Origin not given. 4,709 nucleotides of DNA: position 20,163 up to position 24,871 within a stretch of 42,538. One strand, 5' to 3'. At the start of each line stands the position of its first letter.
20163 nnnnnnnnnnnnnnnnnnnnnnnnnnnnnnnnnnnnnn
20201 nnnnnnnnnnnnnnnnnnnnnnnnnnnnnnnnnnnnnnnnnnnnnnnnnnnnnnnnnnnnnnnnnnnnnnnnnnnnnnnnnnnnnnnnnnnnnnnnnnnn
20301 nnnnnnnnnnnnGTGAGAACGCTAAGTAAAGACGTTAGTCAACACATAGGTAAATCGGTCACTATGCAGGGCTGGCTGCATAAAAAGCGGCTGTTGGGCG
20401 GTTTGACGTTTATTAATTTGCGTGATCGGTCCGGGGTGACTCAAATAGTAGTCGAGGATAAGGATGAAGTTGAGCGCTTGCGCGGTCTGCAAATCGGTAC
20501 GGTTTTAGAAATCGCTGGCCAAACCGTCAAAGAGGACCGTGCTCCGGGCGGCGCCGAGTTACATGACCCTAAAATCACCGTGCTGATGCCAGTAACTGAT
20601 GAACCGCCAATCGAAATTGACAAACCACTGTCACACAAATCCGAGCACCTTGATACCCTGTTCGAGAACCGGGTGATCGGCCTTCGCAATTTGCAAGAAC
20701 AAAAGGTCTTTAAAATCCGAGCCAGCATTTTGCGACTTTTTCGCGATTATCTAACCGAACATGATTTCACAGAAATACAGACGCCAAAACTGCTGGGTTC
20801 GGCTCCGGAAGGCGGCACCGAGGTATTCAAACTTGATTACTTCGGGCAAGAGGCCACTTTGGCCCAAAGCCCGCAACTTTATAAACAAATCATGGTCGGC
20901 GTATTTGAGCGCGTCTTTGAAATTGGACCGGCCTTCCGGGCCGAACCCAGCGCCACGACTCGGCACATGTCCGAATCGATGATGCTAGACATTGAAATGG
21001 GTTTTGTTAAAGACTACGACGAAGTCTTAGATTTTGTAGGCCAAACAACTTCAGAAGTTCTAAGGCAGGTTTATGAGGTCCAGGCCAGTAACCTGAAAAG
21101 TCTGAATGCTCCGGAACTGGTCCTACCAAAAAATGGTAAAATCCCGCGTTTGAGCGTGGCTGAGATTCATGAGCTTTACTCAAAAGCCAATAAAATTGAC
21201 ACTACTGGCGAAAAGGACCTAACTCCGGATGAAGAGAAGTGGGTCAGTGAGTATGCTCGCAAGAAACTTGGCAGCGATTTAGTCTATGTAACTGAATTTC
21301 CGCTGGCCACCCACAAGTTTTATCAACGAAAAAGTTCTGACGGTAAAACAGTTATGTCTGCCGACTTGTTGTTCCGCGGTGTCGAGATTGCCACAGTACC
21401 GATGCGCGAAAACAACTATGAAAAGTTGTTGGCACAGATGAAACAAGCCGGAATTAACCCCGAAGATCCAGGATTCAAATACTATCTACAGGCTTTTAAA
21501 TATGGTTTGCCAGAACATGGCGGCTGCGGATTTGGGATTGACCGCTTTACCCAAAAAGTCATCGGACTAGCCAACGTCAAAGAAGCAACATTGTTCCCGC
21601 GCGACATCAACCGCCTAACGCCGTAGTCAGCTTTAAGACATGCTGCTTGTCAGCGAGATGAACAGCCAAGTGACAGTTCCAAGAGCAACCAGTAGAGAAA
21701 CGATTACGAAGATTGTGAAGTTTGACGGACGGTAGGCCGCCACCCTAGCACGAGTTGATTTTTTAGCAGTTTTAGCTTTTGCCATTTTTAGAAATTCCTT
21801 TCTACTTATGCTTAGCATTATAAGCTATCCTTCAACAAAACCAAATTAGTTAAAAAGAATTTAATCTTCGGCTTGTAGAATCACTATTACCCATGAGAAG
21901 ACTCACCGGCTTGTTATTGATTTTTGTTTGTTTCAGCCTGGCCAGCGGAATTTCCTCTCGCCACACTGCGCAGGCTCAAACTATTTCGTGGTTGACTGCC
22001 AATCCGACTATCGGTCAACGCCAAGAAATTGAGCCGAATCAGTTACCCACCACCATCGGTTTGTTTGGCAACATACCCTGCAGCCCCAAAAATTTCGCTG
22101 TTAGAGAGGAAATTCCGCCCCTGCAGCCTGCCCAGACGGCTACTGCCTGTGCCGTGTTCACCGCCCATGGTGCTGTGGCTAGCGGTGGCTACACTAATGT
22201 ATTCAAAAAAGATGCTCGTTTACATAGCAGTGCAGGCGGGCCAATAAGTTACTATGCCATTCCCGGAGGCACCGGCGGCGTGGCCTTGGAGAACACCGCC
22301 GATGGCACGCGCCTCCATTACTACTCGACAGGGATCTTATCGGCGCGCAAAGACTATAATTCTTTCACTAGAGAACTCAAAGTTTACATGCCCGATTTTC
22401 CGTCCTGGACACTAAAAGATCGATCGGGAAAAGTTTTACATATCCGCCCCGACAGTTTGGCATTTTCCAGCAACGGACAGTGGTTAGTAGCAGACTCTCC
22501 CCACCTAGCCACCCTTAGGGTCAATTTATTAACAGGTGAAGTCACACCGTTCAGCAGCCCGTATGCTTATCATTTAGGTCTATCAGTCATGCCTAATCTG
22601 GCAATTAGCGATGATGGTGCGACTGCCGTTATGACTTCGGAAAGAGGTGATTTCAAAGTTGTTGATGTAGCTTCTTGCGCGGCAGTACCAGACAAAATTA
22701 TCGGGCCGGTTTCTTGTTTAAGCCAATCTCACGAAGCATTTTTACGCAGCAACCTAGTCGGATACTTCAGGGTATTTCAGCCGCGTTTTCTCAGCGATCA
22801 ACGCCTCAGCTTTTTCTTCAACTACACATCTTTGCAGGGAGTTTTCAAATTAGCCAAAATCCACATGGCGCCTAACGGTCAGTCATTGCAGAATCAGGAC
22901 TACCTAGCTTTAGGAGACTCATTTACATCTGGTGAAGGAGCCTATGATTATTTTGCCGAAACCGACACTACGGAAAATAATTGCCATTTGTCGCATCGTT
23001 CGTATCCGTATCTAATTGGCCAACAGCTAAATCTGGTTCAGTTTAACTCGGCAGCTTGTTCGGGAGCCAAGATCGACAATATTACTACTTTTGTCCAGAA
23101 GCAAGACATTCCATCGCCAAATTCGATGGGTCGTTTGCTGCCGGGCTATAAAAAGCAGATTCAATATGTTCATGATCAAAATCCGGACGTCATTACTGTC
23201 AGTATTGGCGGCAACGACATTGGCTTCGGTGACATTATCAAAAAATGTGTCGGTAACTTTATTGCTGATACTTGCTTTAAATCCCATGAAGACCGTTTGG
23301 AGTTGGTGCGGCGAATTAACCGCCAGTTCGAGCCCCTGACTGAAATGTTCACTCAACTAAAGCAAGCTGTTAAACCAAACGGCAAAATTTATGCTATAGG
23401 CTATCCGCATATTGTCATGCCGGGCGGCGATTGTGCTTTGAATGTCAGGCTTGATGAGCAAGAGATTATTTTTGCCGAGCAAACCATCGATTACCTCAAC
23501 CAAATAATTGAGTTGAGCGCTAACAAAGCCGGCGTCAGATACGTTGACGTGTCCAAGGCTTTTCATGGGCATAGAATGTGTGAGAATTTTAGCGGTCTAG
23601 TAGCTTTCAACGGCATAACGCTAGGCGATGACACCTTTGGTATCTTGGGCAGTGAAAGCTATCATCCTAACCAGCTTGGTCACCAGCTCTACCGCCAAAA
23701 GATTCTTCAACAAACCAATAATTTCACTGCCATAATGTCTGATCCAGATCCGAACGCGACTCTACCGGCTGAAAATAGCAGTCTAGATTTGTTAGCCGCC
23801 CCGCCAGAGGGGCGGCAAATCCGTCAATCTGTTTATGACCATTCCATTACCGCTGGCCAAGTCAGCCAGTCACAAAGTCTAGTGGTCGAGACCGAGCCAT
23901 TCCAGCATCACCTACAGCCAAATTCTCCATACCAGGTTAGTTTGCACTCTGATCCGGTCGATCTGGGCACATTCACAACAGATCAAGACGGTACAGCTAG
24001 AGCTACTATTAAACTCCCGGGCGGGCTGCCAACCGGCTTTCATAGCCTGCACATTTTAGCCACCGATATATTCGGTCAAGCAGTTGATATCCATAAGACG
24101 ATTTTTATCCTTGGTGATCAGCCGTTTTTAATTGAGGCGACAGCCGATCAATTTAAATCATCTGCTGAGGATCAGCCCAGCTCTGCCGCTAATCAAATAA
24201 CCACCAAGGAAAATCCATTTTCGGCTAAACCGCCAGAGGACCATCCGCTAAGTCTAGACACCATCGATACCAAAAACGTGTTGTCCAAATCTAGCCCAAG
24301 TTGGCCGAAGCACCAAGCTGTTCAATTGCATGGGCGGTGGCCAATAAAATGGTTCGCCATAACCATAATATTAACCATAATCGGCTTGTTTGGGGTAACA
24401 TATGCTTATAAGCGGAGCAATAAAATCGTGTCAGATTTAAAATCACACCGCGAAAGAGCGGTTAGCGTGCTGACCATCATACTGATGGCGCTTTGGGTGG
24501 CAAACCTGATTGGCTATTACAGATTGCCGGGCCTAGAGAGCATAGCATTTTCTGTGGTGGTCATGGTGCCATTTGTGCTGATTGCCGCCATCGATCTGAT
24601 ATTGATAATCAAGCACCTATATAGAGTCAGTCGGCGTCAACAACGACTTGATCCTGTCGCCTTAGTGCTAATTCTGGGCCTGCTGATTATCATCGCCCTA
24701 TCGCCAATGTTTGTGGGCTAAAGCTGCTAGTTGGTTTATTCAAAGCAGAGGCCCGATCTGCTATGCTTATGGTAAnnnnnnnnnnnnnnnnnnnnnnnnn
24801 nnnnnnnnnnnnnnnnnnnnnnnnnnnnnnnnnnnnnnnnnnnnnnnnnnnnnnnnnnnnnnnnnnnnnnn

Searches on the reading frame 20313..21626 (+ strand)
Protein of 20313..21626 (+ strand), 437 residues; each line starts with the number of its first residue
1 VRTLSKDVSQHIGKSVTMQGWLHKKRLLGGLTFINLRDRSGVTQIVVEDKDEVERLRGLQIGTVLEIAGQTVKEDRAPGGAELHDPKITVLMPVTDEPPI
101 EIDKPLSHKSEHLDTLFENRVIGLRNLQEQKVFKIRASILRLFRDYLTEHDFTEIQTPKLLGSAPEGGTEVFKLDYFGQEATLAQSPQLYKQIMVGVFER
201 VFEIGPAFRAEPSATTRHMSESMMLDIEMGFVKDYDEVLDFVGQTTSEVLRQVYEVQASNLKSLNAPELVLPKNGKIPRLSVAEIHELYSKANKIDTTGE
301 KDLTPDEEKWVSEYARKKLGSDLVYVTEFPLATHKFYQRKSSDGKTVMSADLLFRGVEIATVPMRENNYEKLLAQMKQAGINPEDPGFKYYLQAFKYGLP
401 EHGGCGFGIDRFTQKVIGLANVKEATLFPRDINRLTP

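Call 56: search_protein_families(library=pfam, proteins=[window:20313-21626:+], max_evalue=0.001)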
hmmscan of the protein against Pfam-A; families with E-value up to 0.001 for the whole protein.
window:20313-21626:+ (437 aa): 2 families
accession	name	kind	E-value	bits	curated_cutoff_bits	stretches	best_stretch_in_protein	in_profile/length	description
PF00152.25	tRNA-synt_2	-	1e-71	242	25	1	114-431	3-307/308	tRNA synthetases class II (D, K and N)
PF01336.31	tRNA_anti-codon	-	4e-12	46.3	27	1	16-91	1-75/75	OB-fold nucleic acid binding domain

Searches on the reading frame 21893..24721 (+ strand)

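Call 56: search_protein_families(library=pfam, proteins=[window:21893-24721:+], max_evalue=0.001)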
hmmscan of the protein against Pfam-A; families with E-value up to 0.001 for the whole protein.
window:21893-24721:+ (942 aa): 3 families
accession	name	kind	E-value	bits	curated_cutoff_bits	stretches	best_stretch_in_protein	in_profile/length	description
PF13472.12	Lipase_GDSL_2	-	4.7e-20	73.3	32.9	1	339-599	1-178/178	GDSL-like Lipase/Acylhydrolase family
PF00657.28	Lipase_GDSL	-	1.5e-11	45.3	23.6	1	337-599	1-203/208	GDSL-like Lipase/Acylhydrolase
PF21226.3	MalQ_N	-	0.00077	20.2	24.1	0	666-723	21-78/91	MalQ N-terminal beta sandwich domain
